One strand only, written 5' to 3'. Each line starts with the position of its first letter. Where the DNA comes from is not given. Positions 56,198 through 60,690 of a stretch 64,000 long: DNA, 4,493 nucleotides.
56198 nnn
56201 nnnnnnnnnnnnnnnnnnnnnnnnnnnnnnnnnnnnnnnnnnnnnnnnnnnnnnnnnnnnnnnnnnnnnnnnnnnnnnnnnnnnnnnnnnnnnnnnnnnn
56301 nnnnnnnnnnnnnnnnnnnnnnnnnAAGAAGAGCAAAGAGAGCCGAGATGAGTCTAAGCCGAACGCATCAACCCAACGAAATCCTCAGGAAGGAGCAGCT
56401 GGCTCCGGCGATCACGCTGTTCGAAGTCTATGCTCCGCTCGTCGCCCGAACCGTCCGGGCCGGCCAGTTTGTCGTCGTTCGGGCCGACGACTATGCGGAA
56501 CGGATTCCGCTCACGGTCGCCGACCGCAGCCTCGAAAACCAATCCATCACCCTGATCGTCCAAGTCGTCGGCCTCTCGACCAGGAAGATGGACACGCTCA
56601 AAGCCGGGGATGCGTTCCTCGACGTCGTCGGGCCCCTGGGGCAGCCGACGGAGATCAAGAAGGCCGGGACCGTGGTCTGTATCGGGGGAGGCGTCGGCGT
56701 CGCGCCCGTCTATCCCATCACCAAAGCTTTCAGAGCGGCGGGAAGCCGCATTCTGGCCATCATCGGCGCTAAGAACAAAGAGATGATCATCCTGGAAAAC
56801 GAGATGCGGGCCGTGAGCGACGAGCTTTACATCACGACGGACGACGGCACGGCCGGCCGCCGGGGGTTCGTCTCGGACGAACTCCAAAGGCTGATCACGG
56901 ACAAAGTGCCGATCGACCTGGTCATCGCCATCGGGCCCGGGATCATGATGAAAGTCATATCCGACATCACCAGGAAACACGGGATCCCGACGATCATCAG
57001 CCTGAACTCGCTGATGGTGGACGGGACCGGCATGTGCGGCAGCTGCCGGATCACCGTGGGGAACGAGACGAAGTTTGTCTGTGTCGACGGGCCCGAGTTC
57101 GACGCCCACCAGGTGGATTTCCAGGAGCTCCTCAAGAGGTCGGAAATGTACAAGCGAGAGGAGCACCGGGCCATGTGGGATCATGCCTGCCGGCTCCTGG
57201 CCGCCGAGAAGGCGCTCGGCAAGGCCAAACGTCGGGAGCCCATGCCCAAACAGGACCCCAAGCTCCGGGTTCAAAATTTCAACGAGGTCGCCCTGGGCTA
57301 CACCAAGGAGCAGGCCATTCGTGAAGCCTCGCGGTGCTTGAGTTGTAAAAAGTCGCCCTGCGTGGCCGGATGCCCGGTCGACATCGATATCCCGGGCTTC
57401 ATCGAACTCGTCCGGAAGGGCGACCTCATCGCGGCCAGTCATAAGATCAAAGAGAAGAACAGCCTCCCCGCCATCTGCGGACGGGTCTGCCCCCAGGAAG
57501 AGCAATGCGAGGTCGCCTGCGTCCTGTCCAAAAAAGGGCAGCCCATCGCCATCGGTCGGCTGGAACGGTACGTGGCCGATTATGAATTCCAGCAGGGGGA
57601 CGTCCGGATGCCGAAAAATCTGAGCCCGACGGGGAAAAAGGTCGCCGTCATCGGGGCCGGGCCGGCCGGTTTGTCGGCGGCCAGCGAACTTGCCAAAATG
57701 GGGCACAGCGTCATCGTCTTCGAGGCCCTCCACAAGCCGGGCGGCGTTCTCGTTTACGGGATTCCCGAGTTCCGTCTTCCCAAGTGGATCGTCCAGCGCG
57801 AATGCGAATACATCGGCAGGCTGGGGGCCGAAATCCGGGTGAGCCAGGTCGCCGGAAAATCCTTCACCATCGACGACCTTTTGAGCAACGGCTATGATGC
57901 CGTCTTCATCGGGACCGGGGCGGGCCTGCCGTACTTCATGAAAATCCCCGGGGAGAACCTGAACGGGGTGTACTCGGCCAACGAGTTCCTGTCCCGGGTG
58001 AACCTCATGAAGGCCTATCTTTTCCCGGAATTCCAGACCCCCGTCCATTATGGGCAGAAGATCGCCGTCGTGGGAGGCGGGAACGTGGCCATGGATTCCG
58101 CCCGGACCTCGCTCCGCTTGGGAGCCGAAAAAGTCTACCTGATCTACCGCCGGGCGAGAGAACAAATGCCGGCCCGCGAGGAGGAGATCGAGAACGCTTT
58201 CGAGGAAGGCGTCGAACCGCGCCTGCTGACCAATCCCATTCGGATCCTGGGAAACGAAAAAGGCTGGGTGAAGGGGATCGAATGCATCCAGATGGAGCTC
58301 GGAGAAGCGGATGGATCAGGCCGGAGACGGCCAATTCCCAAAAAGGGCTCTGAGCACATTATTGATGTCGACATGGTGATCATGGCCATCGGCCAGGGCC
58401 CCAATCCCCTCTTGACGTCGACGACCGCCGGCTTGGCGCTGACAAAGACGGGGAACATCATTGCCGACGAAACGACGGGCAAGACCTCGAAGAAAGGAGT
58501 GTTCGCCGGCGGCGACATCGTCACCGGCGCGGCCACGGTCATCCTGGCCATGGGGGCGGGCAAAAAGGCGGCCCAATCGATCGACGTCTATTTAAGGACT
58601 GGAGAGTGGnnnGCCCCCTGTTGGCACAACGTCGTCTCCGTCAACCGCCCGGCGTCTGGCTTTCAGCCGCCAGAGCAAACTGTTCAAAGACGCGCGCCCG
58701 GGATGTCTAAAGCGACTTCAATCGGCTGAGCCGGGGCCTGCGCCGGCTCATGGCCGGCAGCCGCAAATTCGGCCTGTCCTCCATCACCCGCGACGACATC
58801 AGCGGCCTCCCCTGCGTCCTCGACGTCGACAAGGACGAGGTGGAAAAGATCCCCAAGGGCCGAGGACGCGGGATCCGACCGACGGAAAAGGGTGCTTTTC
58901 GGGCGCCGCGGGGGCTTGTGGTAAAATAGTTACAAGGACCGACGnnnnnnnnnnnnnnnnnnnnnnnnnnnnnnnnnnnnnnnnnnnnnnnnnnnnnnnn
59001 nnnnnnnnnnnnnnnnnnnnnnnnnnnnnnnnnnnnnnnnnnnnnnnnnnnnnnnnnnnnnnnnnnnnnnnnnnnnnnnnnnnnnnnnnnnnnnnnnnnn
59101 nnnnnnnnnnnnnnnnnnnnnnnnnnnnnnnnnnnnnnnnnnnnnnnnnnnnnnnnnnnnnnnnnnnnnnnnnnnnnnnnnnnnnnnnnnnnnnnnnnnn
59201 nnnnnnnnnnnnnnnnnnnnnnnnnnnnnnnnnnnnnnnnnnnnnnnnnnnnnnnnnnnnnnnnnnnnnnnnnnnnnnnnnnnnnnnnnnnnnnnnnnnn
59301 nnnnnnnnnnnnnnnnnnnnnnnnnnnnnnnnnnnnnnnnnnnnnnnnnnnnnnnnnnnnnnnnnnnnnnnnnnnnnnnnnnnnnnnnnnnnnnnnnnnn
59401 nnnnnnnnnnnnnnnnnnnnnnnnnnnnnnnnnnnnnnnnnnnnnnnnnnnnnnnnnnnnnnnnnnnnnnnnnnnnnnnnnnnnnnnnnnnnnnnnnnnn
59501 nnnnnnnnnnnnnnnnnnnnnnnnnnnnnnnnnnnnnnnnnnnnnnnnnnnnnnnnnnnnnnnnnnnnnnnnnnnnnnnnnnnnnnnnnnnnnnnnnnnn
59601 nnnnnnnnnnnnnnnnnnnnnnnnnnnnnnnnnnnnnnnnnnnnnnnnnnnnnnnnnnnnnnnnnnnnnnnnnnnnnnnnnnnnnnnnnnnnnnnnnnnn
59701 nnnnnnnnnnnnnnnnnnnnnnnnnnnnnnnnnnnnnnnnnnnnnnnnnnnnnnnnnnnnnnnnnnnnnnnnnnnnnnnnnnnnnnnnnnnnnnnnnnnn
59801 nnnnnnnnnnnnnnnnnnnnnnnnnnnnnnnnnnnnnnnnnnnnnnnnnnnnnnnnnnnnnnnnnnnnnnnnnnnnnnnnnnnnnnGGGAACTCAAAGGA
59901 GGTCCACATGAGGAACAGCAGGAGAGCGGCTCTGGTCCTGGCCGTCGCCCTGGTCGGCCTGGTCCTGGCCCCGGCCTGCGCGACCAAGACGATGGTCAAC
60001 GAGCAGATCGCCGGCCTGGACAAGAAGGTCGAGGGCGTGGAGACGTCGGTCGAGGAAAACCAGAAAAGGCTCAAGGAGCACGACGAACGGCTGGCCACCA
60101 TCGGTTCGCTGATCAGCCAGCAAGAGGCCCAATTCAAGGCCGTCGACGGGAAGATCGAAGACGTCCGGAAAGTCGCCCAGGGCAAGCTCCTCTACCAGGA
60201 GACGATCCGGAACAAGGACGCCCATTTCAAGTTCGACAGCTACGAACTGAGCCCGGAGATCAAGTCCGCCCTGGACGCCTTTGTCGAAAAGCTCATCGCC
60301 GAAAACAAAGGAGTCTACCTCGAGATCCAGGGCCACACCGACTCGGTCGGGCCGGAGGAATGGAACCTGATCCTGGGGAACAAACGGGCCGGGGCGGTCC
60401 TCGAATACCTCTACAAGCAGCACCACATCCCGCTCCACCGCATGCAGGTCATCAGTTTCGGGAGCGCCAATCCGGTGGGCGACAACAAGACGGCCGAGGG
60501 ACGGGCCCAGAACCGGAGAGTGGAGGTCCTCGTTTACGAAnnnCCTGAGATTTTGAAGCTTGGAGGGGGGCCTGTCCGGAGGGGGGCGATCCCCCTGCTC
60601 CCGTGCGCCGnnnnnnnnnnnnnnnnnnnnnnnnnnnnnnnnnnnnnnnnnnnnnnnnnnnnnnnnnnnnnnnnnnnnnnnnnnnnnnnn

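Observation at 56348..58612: Single-polypeptide NfnA-NfnB (SudB-SudA-like) fusion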

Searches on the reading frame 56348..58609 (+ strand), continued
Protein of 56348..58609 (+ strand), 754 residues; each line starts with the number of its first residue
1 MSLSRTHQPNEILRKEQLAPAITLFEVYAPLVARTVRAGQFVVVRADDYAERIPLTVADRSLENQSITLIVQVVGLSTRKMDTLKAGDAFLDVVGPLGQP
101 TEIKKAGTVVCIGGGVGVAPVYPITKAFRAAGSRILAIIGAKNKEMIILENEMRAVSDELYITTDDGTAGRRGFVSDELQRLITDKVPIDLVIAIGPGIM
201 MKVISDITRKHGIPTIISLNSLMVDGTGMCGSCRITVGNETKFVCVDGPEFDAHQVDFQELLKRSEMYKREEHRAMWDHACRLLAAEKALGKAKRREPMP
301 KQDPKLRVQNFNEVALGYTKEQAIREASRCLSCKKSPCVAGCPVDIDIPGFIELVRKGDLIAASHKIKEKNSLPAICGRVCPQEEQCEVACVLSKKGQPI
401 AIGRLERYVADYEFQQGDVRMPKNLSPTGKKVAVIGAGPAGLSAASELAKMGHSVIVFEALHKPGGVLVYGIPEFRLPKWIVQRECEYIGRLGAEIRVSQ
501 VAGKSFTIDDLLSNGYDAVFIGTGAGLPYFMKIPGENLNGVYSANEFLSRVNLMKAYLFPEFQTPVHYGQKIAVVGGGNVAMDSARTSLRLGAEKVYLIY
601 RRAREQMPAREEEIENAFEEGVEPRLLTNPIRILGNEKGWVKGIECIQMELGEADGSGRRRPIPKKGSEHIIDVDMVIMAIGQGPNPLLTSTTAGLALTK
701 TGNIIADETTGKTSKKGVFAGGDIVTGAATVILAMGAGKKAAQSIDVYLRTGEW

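Call 59: find_encoding_contigs(protein=P0001, flank=8000, max_places=3)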
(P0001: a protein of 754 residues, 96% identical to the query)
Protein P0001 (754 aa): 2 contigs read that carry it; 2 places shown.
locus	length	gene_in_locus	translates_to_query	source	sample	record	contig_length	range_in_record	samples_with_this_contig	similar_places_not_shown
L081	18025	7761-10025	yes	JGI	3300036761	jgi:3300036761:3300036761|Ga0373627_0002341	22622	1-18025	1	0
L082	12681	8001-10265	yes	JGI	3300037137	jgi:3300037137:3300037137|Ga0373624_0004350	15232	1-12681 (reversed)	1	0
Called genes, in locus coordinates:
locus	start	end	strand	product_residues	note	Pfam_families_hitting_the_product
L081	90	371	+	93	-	PF01527:HTH_Tnp_1 (weak)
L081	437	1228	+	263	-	PF13276:HTH_21, PF00665:rve, PF13683:rve_3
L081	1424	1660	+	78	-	-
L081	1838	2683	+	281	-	PF13578:Methyltransf_24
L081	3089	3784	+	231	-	PF00072:Response_reg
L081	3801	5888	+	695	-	PF12838:Fer4_7 (weak), PF13187:Fer4_9 (weak), PF13237:Fer4_10 (weak), PF00037:Fer4 (weak), PF02906:Fe_hyd_lg_C, PF04060:FeS, PF00512:HisKA, PF02518:HATPase_c, +2 more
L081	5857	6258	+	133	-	PF00072:Response_reg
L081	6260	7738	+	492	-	PF00072:Response_reg, PF00989:PAS (weak), PF08448:PAS_4 (weak), PF13426:PAS_9 (weak), PF00512:HisKA, PF02518:HATPase_c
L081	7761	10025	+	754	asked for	PF01262:AlaDh_PNT_C (faint), PF10418:DHODB_Fe-S_bind, PF14691:Fer4_20, PF01266:DAO (weak), PF07992:Pyr_redox_2, PF12831:FAD_oxidored (weak), PF13450:NAD_binding_8, PF13738:Pyr_redox_3 (weak), +3 more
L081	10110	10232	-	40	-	-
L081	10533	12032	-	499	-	PF01645:Glu_synthase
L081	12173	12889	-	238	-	PF13510:Fer2_4, PF12838:Fer4_7 (weak)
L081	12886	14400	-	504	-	PF01512:Complex1_51K, PF10531:SLBB (weak), PF10589:NADH_4Fe-4S, PF00037:Fer4 (weak), PF13237:Fer4_10, PF12838:Fer4_7 (weak), PF13187:Fer4_9 (weak), PF00037:Fer4, +3 more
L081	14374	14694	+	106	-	-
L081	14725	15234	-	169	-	-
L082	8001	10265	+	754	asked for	PF01262:AlaDh_PNT_C (faint), PF10418:DHODB_Fe-S_bind, PF14691:Fer4_20, PF01266:DAO (weak), PF07992:Pyr_redox_2, PF12831:FAD_oxidored (weak), PF13450:NAD_binding_8, PF13738:Pyr_redox_3 (weak), +3 more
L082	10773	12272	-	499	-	PF01645:Glu_synthase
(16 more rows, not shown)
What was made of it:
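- In the relative, the PF01645 gene is on the opposite strand, in a cluster that has its own NuoE/NuoF-type electron-input module (call 59). Two separate JGI samples carry the 96%-identical gene (call 59).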

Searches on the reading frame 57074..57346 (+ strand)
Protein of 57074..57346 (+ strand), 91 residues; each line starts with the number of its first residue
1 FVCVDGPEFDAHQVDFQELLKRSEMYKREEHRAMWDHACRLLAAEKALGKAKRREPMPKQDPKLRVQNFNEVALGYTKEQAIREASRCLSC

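Call 48: search_solved_structures(query=window:57074-57346:+, max_evalue=1, show_alignments=5)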
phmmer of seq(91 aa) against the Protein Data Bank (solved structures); distinct sequences matched with E-value up to 1: 9.
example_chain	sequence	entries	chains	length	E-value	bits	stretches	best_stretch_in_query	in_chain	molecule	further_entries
4ylf_B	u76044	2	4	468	2.9e-08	37.5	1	52-91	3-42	Dihydropyrimidine dehydrogenase subunit A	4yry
5vj7_B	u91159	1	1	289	1.4e-05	28.9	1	1-36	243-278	Ferredoxin-NADP(+) reductase subunit alpha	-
5vj7_A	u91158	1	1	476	3.4e-05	27.7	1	52-91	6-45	Oxidoreductase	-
5jca_L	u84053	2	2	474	3.8e-05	27.5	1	52-91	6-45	NADH-dependent Ferredoxin:NADP Oxidoreductase (NfnI) subunit alpha | NADH-dependent Ferredoxin:NADP Oxidoreductase subunit alpha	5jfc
5jca_S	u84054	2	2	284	8.5e-05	26.4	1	1-32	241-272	NADH-dependent Ferredoxin:NADP Oxidoreductase (NfnI) subunit beta | NADH-dependent Ferredoxin:NADP Oxidoreductase subunit beta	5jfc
4ylf_A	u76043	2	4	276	0.00015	25.7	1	1-31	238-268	Dihydroorotate dehydrogenase B (NAD(+)), electron transfer subunit homolog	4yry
8oh5_C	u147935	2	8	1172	0.01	19.8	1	53-91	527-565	Formate dehydrogenase-O, major subunit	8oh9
9n5u_A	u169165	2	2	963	0.019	18.9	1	50-91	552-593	NfnA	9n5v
9bov_A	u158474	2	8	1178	0.047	17.6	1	51-91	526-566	Molybdopterin oxidoreductase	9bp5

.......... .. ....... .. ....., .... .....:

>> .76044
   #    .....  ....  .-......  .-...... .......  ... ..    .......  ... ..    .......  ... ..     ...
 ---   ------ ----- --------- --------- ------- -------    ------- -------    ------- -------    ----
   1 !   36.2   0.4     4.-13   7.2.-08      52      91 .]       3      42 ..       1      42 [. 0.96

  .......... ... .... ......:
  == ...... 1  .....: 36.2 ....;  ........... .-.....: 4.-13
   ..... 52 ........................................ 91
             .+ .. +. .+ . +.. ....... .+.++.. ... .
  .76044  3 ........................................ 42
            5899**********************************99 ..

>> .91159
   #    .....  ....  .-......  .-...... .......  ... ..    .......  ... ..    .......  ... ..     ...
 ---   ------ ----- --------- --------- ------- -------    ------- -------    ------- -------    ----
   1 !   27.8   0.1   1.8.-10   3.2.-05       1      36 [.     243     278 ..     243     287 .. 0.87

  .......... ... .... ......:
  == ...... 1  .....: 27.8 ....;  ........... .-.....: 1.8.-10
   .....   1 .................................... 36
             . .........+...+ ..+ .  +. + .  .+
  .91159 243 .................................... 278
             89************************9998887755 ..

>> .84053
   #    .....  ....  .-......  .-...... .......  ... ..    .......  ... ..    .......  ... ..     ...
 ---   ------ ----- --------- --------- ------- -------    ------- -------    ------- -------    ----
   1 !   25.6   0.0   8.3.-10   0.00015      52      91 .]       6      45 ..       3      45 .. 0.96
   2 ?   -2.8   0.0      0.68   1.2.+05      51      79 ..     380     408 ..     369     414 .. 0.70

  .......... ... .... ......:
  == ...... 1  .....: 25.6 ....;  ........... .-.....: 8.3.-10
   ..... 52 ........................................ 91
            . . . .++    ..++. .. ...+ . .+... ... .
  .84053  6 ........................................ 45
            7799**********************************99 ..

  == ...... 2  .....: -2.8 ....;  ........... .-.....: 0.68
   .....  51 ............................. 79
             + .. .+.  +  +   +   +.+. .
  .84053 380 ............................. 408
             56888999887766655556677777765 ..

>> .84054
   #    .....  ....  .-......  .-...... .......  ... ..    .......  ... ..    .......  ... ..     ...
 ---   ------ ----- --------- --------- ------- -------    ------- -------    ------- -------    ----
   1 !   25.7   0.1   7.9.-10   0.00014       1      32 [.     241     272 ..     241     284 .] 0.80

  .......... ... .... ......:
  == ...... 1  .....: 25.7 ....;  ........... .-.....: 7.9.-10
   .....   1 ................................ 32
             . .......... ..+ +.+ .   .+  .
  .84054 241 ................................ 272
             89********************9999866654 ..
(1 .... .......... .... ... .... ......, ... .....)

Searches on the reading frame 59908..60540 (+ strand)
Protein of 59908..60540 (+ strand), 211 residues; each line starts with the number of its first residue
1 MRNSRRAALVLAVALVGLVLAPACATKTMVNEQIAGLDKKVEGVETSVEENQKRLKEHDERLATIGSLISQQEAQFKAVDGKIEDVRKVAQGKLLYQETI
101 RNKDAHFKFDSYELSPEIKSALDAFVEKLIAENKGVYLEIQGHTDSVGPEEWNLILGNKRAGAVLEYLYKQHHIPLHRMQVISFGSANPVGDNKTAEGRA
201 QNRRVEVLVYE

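Call 6: search_protein_families(library=pfam, proteins=[window:59908-60540:+], max_evalue=0.0001)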
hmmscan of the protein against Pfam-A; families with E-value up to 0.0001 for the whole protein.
window:59908-60540:+ (211 aa): 1 family
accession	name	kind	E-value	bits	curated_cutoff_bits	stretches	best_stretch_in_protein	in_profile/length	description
PF00691.25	OmpA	-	1.2e-19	70.9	27.2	1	107-203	2-98/98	OmpA family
